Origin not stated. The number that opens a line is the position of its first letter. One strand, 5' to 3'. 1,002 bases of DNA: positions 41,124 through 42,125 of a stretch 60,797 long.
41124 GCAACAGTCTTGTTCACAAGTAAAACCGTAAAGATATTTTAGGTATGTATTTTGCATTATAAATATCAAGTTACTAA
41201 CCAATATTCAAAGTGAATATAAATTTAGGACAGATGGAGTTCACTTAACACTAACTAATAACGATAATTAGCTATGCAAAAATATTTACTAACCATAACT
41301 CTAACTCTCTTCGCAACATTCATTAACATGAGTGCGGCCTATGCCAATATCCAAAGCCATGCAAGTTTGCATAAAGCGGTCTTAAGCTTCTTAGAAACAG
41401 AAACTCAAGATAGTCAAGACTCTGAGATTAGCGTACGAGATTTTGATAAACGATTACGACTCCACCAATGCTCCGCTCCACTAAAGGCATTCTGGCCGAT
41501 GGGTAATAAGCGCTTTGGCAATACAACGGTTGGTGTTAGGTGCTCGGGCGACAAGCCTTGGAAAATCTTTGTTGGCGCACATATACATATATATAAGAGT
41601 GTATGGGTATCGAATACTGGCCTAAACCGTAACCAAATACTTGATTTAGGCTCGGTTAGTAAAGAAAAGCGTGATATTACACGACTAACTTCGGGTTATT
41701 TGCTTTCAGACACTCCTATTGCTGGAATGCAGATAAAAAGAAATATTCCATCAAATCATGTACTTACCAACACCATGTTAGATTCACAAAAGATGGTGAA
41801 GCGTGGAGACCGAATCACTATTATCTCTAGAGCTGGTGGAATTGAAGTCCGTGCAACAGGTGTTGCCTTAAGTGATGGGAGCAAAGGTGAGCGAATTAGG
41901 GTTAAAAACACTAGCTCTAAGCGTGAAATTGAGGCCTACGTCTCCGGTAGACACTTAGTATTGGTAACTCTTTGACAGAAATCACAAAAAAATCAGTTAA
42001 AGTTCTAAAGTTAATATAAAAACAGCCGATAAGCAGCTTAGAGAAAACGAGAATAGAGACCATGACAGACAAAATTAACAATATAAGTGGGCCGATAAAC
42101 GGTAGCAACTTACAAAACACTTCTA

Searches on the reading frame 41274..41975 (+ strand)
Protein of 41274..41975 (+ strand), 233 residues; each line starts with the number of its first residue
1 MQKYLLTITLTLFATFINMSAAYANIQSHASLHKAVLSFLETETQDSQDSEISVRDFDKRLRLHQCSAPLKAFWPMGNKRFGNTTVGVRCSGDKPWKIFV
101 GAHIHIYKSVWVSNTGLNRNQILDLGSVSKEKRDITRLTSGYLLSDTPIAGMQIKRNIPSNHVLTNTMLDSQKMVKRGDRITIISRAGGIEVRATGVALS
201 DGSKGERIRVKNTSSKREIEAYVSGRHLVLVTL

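Call 25: search_protein_families(library=ncbifam, proteins=[window:41274-41975:+], max_evalue=1e-10)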
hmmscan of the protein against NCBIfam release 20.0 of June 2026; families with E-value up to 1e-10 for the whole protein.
window:41274-41975:+ (233 aa): 1 family
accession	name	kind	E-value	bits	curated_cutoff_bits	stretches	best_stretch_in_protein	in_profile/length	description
TIGR03170.1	flgA_cterm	equivalog_domain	8.6e-36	122.9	54.65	1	96-231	1-136/137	flagellar basal body P-ring formation chaperone FlgA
